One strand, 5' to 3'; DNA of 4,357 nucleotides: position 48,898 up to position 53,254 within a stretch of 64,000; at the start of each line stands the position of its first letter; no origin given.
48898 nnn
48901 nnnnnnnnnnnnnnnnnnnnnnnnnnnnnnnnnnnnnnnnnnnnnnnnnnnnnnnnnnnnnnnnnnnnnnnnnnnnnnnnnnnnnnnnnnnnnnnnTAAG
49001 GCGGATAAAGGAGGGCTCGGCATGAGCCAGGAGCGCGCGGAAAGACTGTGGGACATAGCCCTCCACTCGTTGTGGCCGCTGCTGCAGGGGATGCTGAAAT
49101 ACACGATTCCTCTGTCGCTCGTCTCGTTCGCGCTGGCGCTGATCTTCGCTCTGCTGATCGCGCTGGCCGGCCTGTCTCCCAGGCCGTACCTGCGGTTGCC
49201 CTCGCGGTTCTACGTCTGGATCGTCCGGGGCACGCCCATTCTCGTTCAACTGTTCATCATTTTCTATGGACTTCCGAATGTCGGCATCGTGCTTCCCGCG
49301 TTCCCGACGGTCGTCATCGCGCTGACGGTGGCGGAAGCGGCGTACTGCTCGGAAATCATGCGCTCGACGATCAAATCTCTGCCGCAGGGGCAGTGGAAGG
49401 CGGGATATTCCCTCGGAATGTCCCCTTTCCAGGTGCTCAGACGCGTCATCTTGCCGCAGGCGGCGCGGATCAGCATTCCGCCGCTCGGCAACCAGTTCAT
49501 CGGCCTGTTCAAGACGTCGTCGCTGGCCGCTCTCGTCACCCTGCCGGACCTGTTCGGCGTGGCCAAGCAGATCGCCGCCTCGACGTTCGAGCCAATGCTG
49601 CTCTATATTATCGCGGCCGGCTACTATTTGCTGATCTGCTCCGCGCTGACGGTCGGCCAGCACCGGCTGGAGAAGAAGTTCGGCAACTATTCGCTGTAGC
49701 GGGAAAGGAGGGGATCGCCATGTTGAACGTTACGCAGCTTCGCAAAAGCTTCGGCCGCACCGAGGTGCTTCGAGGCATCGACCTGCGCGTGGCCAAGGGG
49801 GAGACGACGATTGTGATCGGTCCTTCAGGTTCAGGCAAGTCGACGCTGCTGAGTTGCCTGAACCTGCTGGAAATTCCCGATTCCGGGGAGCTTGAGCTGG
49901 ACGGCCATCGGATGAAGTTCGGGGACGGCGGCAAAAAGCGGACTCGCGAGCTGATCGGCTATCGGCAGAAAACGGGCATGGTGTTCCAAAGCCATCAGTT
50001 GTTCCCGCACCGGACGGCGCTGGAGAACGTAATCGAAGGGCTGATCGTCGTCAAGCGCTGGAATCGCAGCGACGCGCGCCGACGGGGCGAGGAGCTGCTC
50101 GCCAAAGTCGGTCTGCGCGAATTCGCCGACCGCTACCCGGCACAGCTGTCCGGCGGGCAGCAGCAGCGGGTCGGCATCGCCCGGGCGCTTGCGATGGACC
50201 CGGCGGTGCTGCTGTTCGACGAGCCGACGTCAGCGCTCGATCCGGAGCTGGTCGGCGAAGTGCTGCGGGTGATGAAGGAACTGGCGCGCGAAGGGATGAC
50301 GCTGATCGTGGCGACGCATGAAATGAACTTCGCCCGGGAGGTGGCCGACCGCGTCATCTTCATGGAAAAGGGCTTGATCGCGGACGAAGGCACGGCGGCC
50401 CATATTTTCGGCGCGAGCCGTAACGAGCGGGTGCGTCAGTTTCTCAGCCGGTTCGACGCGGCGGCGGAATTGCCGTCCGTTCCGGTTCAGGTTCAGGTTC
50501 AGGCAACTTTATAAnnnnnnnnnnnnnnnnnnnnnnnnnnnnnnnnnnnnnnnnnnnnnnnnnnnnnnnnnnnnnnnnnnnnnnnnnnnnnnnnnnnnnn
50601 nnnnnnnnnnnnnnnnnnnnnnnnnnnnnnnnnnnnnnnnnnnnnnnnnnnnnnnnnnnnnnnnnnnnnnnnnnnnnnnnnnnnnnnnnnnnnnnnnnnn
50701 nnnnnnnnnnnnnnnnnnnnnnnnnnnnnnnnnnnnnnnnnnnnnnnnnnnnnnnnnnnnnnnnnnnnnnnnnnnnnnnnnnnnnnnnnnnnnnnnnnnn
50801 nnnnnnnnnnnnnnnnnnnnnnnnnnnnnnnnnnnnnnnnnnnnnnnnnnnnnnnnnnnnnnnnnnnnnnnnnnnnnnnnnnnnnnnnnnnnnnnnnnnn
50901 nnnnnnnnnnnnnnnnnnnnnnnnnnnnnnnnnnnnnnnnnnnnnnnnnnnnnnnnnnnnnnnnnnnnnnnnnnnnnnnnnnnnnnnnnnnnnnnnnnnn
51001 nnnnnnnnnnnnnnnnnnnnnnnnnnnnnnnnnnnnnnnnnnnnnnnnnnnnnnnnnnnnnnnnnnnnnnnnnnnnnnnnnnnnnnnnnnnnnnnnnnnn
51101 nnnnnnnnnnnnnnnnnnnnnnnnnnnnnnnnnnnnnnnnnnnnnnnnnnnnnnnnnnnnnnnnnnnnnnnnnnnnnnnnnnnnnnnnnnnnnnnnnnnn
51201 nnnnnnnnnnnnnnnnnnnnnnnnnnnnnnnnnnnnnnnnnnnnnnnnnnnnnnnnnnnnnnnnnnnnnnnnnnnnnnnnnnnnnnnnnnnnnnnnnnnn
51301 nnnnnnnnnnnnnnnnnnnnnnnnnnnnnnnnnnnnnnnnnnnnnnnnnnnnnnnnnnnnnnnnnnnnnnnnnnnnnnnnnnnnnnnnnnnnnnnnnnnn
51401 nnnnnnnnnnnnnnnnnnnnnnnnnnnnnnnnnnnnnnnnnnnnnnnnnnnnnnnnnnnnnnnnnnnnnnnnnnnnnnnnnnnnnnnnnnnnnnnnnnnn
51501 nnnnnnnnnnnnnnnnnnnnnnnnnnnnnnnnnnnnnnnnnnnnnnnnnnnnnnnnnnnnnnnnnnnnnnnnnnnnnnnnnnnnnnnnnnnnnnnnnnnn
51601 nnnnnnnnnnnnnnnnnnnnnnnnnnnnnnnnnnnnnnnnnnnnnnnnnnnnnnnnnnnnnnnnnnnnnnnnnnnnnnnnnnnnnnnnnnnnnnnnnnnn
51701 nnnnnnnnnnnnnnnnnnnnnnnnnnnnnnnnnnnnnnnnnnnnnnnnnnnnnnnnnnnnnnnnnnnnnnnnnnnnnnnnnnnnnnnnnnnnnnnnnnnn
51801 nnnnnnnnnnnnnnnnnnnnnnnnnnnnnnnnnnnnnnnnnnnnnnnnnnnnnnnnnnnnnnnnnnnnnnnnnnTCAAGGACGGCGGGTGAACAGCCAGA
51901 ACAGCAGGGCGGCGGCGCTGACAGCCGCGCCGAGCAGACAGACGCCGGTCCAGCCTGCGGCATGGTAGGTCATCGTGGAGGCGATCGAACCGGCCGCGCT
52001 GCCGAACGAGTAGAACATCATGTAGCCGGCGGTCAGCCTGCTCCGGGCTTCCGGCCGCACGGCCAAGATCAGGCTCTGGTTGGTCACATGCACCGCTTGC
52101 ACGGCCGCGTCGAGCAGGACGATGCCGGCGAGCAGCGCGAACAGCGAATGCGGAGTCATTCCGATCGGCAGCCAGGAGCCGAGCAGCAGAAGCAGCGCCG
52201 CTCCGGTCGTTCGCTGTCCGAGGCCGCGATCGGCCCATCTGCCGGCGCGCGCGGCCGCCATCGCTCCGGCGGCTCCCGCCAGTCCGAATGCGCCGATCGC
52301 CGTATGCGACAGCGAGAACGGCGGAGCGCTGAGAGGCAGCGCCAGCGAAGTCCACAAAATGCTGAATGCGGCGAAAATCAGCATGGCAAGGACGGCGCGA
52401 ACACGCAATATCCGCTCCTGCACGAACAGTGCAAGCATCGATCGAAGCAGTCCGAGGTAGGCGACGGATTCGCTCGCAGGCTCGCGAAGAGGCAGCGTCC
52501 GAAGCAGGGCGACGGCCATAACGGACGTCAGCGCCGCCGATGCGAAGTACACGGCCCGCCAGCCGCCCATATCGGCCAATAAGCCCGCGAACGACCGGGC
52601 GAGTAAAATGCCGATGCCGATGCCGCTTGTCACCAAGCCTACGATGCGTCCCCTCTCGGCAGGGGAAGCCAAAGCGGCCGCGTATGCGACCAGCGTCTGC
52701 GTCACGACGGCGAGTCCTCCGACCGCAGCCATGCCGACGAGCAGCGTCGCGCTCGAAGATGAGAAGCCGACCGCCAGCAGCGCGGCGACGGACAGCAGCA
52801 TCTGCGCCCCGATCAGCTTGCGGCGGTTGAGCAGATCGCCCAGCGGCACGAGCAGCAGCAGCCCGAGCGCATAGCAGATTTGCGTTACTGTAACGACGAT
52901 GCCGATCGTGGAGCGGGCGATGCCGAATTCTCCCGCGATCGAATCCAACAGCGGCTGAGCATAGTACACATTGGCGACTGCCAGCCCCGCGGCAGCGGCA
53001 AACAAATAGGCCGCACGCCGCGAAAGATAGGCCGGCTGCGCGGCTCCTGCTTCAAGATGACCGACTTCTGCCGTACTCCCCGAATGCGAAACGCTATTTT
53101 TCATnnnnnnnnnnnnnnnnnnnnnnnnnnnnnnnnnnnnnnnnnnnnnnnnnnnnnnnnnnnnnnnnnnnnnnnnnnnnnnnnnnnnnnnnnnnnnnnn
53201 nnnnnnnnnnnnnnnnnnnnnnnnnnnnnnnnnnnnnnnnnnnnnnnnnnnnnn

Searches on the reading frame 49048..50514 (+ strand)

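Call 74: search_protein_families(library=pfam, proteins=[window:49048-50514:+], max_evalue=0.0001)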
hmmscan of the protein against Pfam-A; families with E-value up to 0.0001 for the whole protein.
window:49048-50514:+ (488 aa): 4 families
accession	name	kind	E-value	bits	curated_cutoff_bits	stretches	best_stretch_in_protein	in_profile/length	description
PF00005.33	ABC_tran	-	2.1e-35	122.8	25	1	241-395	1-137/137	ABC transporter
PF13304.12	AAA_21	-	1.1e-15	59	27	1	363-427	234-301/304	AAA domain, putative AbiEii toxin, Type IV TA system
PF02463.25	SMC_N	-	2.6e-07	30.7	40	0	365-436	135-208/220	RecF/RecN/SMC N terminal domain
PF13555.12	AAA_29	-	5.1e-05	23.4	27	0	246-274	17-45/61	P-loop containing region of AAA domain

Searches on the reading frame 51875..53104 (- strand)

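Call 74: search_protein_families(library=pfam, proteins=[window:51875-53104:-], max_evalue=0.0001)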
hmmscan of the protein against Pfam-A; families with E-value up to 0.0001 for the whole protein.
window:51875-53104:- (409 aa): 1 family
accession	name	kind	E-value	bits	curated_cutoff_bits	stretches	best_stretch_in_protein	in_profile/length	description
PF07690.21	MFS_1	-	1.7e-38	132.8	33.4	2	37-283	3-257/347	Major Facilitator Superfamily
